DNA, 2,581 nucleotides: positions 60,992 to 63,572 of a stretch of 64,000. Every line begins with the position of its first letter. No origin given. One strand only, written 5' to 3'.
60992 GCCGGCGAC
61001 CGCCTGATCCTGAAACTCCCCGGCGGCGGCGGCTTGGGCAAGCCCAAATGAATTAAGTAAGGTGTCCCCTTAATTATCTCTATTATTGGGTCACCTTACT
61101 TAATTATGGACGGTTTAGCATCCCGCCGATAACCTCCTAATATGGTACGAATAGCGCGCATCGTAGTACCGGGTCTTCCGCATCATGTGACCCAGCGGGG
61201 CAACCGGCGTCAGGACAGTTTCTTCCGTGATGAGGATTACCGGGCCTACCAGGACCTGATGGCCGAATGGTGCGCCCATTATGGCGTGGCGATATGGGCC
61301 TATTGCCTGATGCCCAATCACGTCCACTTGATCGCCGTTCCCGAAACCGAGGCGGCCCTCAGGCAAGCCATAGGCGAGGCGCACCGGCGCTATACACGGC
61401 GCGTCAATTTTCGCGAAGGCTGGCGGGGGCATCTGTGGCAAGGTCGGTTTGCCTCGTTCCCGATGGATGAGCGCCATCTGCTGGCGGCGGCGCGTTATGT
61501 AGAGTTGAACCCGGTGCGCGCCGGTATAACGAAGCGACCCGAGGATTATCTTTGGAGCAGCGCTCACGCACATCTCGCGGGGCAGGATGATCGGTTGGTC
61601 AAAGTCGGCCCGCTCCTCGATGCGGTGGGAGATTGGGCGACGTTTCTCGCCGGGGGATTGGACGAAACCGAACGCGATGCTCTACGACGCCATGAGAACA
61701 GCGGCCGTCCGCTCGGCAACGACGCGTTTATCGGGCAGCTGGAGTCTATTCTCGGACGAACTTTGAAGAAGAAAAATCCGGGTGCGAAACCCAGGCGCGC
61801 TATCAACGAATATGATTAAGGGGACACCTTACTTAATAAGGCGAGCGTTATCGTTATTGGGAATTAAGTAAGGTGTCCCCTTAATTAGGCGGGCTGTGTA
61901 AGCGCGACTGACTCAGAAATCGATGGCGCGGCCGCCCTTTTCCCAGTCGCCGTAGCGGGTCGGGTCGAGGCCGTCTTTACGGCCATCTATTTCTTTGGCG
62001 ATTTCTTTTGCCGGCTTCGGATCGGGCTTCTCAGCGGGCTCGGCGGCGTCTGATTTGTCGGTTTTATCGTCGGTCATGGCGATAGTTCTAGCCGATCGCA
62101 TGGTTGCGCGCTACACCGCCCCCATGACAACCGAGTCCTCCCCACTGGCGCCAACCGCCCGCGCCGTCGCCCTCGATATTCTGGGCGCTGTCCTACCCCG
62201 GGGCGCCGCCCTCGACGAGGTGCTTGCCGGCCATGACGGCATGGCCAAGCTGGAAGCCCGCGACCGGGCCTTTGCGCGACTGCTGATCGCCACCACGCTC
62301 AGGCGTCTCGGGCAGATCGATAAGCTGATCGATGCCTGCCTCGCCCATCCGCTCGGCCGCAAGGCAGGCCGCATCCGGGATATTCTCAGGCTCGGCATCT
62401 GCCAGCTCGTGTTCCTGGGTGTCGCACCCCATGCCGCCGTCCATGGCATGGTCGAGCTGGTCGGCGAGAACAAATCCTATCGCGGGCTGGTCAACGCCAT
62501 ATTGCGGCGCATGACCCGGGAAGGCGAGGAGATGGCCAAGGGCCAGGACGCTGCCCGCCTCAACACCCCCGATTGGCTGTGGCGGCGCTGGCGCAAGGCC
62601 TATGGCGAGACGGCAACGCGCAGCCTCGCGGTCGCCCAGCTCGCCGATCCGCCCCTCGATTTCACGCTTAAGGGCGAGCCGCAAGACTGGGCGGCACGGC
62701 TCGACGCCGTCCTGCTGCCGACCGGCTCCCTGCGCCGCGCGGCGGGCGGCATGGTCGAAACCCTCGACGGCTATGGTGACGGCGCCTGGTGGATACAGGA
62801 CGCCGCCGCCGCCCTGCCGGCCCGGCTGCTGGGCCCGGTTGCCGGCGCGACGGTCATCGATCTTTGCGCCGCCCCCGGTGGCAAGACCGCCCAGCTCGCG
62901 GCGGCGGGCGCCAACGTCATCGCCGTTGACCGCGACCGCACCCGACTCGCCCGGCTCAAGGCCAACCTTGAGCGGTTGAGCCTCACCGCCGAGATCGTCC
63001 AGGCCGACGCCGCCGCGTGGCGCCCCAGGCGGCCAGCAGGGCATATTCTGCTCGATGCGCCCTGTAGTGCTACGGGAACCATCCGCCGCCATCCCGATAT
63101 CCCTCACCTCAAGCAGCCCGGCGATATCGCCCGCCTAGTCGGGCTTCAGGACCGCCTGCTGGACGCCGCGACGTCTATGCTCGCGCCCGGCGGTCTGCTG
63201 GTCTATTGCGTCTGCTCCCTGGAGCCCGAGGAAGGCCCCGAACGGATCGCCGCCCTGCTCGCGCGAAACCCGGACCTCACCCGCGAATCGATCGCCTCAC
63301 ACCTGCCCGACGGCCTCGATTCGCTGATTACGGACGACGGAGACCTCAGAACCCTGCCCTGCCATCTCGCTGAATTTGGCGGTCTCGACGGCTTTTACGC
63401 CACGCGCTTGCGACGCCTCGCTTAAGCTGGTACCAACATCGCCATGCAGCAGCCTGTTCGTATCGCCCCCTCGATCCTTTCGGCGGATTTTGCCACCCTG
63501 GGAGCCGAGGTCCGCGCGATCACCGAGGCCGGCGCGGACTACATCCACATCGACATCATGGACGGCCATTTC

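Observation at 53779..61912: tRNA-Ser(CGA)-adjacent accessory insert of about 8 kb splitting a conserved housekeeping block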

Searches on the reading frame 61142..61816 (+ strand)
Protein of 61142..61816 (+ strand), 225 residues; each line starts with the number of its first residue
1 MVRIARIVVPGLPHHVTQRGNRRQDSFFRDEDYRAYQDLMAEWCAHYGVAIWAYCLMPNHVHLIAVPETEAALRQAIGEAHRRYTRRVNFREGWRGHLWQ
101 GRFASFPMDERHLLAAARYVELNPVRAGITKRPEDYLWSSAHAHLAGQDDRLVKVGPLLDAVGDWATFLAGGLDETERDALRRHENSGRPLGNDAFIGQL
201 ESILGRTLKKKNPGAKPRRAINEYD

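Call 8: search_protein_families(library=pfam, proteins=[window:61142-61816:+], max_evalue=0.01)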
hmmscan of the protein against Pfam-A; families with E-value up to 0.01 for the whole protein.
window:61142-61816:+ (225 aa): 1 family
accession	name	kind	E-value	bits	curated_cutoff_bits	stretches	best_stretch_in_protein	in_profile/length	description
PF01797.21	Y1_Tnp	-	4.8e-14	53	23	1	15-121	8-119/121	Transposase IS200 like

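Call 47: find_homologous_proteins(query=window:61142-61816:+, max_evalue=1e-10)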
Query window:61142-61816:+ (225 aa): 8000 proteins with E <= 1e-10 among 8000 candidates; the best 120 are listed.
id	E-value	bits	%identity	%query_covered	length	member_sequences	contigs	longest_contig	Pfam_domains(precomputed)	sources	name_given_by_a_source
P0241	2.7e-152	523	100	100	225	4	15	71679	PF01797.22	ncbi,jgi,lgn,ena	ncbi:MAG: transposase [Alphaproteobacteria bacterium]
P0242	1.4e-122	425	85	96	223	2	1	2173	PF01797.22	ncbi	-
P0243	2.6e-120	418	82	99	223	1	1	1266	PF01797.22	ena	-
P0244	8.2e-120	416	83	96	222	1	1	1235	PF01797.22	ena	-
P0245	1.1e-119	416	82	96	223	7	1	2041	PF01797.22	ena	-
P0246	1.1e-119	416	81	98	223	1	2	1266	PF01797.22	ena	-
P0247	1.4e-119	416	81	98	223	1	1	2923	PF01797.22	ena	-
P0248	1.7e-119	415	81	98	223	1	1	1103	PF01797.22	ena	-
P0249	1.9e-118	412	82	96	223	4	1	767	PF01797.22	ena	-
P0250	2.4e-118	412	81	98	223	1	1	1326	PF01797.22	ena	-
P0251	3.8e-118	411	81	96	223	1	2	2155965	PF01797.22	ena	-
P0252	3.5e-117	408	78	99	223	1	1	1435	PF01797.22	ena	-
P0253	5.9e-117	407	79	92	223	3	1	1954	PF01797.22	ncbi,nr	ncbi:MAG TPA: transposase [Rhodospirillales bacterium]|nr:transposase [Rhodospirillales bacterium]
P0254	7.5e-115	400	78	98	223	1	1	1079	PF01797.22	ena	-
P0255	1.1e-111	390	77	93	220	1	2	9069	PF01797.22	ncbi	ncbi:MAG: transposase [Alphaproteobacteria bacterium]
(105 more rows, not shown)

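Call 48: find_encoding_contigs(protein=P0251, flank=8000, max_places=2)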
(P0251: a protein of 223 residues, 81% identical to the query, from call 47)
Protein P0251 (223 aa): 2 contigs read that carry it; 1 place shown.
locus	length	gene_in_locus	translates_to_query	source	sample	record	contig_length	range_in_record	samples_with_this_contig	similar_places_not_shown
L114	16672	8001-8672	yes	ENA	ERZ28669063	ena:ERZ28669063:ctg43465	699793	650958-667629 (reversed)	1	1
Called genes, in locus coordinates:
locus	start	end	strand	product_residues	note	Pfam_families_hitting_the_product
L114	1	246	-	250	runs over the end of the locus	PF00106:adh_short, PF01370:Epimerase, PF08659:KR, PF13561:adh_short_C2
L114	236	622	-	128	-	PF00903:Glyoxalase, PF13669:Glyoxalase_4 (faint), PF18029:Glyoxalase_6 (weak)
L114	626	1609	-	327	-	PF00491:Arginase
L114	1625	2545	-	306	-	PF00749:tRNA-synt_1c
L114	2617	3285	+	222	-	PF02230:Abhydrolase_2, PF12146:Hydrolase_4 (faint), PF00561:Abhydrolase_1, PF03959:FSH1 (weak), PF01738:DLH (weak), PF20434:BD-FAE (faint), PF00326:Peptidase_S9 (faint)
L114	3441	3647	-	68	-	-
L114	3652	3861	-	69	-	PF00313:CSD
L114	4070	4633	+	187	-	PF01844:HNH, PF14279:HNH_5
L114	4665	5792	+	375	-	PF00890:FAD_binding_2 (weak), PF01266:DAO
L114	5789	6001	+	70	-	PF02597:ThiS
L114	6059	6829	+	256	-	PF05690:ThiG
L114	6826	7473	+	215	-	PF02581:TMP-TENI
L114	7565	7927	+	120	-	PF02635:DsrE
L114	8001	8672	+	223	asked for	PF01797:Y1_Tnp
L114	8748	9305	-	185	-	PF03232:COQ7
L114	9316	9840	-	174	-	PF02600:DsbB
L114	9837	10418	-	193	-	PF09335:VTT_dom (weak)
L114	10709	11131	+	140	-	PF13411:MerR_1, PF00376:MerR, PF09278:MerR-DNA-bind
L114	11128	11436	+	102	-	PF00403:HMA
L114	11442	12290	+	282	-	-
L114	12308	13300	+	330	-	-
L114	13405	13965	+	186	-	PF24298:DUF7482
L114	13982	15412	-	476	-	PF01262:AlaDh_PNT_C (faint), PF03486:HI0933_like (faint), PF07992:Pyr_redox_2, PF01134:GIDA, PF12831:FAD_oxidored (weak), PF13738:Pyr_redox_3 (weak), PF00070:Pyr_redox, PF02852:Pyr_redox_dim, +2 more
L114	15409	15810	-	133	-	PF11431:Transport_MerF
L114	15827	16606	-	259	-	PF03243:MerB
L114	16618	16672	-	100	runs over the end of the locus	PF00403:HMA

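Call 49: find_encoding_contigs(protein=P0241, flank=10000, max_places=4)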
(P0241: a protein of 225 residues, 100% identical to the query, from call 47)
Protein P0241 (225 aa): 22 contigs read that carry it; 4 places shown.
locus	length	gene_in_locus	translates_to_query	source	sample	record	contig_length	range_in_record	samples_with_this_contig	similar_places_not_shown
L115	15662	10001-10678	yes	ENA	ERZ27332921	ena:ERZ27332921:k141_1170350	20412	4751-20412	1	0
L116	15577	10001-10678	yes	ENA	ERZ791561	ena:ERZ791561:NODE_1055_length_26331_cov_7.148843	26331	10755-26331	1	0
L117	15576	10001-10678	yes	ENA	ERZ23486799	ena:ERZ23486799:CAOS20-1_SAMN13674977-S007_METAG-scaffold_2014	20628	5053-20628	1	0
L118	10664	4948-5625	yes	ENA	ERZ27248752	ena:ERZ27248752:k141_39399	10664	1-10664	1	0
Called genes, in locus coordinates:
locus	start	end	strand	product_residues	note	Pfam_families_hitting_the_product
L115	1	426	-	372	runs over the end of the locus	PF00696:AA_kinase, PF01472:PUA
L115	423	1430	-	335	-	PF01018:GTP1_OBG, PF01926:MMR_HSR1, PF02421:FeoB_N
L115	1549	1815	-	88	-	PF01016:Ribosomal_L27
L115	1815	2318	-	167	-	-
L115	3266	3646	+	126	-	PF05899:Cupin_3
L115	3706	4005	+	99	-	PF26354:DMF_alpha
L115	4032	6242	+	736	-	PF13385:Laminin_G_3, PF20254:DMFA2_C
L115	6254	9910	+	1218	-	PF05378:Hydant_A_N, PF01968:Hydantoinase_A, PF19278:Hydant_A_C, PF02538:Hydantoinase_B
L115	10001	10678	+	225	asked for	PF01797:Y1_Tnp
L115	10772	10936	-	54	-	-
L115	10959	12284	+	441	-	PF01029:NusB, PF01189:Methyltr_RsmB-F, PF13649:Methyltransf_25 (faint)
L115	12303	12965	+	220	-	PF00834:Ribul_P_3_epim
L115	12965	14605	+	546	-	PF07940:Hepar_II_III_C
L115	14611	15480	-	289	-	PF01135:PCMT, PF01209:Ubie_methyltran, PF13489:Methyltransf_23, PF08241:Methyltransf_11, PF08242:Methyltransf_12, PF13649:Methyltransf_25, PF13847:Methyltransf_31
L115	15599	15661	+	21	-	?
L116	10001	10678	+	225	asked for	PF01797:Y1_Tnp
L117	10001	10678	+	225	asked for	PF01797:Y1_Tnp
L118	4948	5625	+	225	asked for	PF01797:Y1_Tnp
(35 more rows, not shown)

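Call 59: search_protein_families(library=ncbifam, proteins=[window:61142-61816:+], max_evalue=0.001)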
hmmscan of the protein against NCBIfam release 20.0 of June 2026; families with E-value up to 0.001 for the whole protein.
window:61142-61816:+ (225 aa): 2 families
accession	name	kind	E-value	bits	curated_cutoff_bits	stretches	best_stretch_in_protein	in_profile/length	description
NF047646.1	REP_Tyr_transpos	equivalog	2.2e-20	73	80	1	5-139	3-146/146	REP-associated tyrosine transposase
NF033573.1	transpos_IS200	equivalog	0.00053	20.2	55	1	23-102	22-106/126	IS200/IS605 family transposase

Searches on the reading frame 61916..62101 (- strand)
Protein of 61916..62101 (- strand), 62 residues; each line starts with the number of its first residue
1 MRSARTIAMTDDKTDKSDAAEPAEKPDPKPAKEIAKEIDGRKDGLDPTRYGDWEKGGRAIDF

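Call 8: search_protein_families(library=pfam, proteins=[window:61916-62101:-], max_evalue=0.01)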
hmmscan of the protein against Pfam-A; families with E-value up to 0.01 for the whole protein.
window:61916-62101:- (62 aa): 1 family
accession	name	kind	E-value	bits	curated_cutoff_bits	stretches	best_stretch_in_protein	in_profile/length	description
PF07896.17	DUF1674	-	6.5e-14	52.5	23.5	1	16-62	5-50/50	Protein of unknown function (DUF1674)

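Call 16: find_encoding_contigs(protein=window:61916-62077:-, flank=10000, max_places=10)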
Protein seq(54 aa) (54 aa): 22 contigs read that carry it; 10 places shown.
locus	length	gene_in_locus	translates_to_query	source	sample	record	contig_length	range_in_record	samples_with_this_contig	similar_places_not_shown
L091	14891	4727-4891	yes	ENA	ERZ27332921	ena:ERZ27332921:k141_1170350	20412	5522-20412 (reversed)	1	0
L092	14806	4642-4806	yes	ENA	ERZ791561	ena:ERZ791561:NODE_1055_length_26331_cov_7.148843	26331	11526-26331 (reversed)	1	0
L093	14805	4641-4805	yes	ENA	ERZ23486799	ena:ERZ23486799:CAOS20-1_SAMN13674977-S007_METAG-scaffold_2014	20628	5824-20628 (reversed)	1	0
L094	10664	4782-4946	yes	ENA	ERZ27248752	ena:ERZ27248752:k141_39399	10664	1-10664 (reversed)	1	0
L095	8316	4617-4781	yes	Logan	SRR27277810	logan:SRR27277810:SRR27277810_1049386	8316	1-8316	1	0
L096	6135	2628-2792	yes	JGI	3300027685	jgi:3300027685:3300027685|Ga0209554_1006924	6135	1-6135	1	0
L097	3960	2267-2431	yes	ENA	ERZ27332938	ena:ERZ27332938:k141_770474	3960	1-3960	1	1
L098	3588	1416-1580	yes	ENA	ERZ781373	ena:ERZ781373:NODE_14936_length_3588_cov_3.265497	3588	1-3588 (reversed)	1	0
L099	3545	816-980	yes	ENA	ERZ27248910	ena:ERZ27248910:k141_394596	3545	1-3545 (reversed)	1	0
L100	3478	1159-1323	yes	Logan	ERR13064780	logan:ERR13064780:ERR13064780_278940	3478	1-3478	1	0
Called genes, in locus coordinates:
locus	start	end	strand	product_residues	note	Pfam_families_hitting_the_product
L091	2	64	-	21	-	?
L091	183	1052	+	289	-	PF01135:PCMT, PF01209:Ubie_methyltran, PF13489:Methyltransf_23, PF08241:Methyltransf_11, PF08242:Methyltransf_12, PF13649:Methyltransf_25, PF13847:Methyltransf_31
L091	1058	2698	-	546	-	PF07940:Hepar_II_III_C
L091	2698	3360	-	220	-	PF00834:Ribul_P_3_epim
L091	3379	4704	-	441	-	PF01029:NusB, PF01189:Methyltr_RsmB-F, PF13649:Methyltransf_25 (faint)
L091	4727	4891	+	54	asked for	-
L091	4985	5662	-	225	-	PF01797:Y1_Tnp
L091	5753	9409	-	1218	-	PF05378:Hydant_A_N, PF01968:Hydantoinase_A, PF19278:Hydant_A_C, PF02538:Hydantoinase_B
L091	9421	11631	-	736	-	PF13385:Laminin_G_3, PF20254:DMFA2_C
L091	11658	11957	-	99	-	PF26354:DMF_alpha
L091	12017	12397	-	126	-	PF05899:Cupin_3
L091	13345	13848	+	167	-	-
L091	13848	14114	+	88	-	PF01016:Ribosomal_L27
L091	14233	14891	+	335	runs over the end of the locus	PF01018:GTP1_OBG, PF01926:MMR_HSR1, PF02421:FeoB_N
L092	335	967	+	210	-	PF01209:Ubie_methyltran (weak), PF08241:Methyltransf_11, PF13649:Methyltransf_25, PF13847:Methyltransf_31 (weak)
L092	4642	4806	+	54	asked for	-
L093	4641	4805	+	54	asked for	-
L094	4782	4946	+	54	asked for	-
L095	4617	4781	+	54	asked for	-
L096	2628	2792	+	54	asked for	-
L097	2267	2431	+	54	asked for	-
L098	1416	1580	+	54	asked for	-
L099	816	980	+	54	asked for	-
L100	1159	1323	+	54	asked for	-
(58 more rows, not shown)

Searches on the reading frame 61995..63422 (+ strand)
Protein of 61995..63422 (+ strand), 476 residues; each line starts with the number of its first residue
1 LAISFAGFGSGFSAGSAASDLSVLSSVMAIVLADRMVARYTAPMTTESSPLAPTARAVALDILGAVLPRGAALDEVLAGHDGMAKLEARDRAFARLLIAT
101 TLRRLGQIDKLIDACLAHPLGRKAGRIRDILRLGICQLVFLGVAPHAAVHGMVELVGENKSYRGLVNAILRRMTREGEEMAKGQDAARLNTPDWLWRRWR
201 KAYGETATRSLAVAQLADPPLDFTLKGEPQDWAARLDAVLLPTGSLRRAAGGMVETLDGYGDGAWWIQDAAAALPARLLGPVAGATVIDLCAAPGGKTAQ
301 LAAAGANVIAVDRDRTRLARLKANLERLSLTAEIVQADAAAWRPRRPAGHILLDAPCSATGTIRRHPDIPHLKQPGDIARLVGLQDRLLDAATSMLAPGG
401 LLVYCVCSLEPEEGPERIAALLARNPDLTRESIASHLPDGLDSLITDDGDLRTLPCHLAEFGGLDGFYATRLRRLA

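Call 8: search_protein_families(library=pfam, proteins=[window:61995-63422:+], max_evalue=0.01)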
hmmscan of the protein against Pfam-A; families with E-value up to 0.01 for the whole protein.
window:61995-63422:+ (476 aa): 7 families
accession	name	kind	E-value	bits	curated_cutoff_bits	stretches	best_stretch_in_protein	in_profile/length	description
PF01189.24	Methyltr_RsmB-F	-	1e-44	153.1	27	1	278-472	3-198/199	16S rRNA methyltransferase RsmB/F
PF01029.23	NusB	-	4.1e-22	79.4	23.1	1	54-175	2-133/133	NusB family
PF13649.12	Methyltransf_25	-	1e-05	26.6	27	1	287-343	1-59/97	Methyltransferase domain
PF01728.25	FtsJ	-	0.00035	21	24.1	1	283-404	21-137/181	FtsJ-like methyltransferase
PF09445.16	Methyltransf_15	-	0.0012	18.8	22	1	286-329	3-46/165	RNA cap guanine-N2 methyltransferase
PF08241.18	Methyltransf_11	-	0.0041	18.2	21.2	0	291-340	4-52/95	Methyltransferase domain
PF13847.12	Methyltransf_31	-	0.0072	16.5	27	0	283-408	3-113/145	Methyltransferase domain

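Call 10: find_related_loci(query=window:62121-63422:+, collection=genome_contigs, flank=10000)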
Query window:62121-63422:+ (434 aa) in genome_contigs; peptide patterns used: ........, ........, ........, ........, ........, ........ (x = any residue, [..] = any of these).
434 stretches matched a pattern; 225 encode a relative of the query (tblastn E <= 1e-3); the best 80 are kept; 80 distinct loci.
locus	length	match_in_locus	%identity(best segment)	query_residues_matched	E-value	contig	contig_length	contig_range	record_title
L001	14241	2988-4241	67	12-432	2e-171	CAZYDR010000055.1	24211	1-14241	MAG TPA_asm: uncultured Alphaproteobacteria bacterium isolate SRP308112_co1_372 genome assembly, contig: NODE_3013_lengt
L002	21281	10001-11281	59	10-434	2e-154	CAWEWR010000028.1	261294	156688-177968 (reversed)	MAG: uncultured Alphaproteobacteria bacterium isolate MFD03346.bin.2.45 genome assembly, contig: contig_7579, whole geno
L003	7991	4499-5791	59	6-434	2e-154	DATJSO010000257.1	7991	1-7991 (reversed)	MAG TPA_asm: Stellaceae bacterium isolate SMAG_U14995 k141_3498748, whole genome shotgun sequence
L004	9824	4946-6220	58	8-430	5e-154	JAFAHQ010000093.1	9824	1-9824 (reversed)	MAG: Alphaproteobacteria bacterium isolate CP_BE_BS_25 BE_BS_k147_2172703, whole genome shotgun sequence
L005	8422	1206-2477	62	11-432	2e-153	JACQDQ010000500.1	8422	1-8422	MAG: Proteobacteria bacterium isolate NC_groundwater_998_Pr1_S-0.65um_66_10 Montesol18_Sp65_coassembly_scaffold_1550530,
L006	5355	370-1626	65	11-432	4e-155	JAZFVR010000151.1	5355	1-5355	MAG: Alphaproteobacteria bacterium isolate BS3bin.25 BS3bin.25_151, whole genome shotgun sequence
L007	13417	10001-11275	58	8-430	4e-153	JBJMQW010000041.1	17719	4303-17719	MAG: Stellaceae bacterium isolate H3_16_all_fractions_metab_conc_98_63_0 k255_1019407, whole genome shotgun sequence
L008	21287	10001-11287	59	11-433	1e-152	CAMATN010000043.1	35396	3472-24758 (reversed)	MAG: Rhizobium sp. Q54 isolate MaH-04nov19-103 genome assembly, contig: MaH-04nov19-C2761, whole genome shotgun sequence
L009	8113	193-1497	57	1-433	1e-152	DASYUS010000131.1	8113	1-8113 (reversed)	MAG TPA_asm: Stellaceae bacterium isolate SMAG_U4601 k141_340888, whole genome shotgun sequence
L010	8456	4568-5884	59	2-433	4e-152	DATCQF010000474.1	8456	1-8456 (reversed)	MAG TPA_asm: Stellaceae bacterium isolate SMAG_U7246 k141_84406, whole genome shotgun sequence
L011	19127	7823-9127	57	1-433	1e-151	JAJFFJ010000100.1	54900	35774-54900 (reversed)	MAG: Alphaproteobacteria bacterium isolate OFTM385 OFTM385_99, whole genome shotgun sequence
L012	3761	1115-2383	58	10-430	1e-156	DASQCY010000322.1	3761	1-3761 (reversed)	MAG TPA_asm: Stellaceae bacterium isolate SMAG_U11711 k141_1528702, whole genome shotgun sequence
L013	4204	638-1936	56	6-434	3e-153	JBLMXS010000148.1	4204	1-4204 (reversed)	MAG: Thiohalocapsa sp. isolate MAG250 PRJNA957066_bin31_renamed_147, whole genome shotgun sequence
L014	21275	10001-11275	60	11-433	1e-148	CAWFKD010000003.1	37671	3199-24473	MAG: uncultured Alphaproteobacteria bacterium isolate MFD02242.bin.2.142 genome assembly, contig: contig_21014, whole ge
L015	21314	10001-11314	56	12-434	1e-147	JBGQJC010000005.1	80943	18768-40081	MAG: Alphaproteobacteria bacterium isolate OBJ2_061818_070_32 k141_12663_length_80943_cov_15.2387, whole genome shotgun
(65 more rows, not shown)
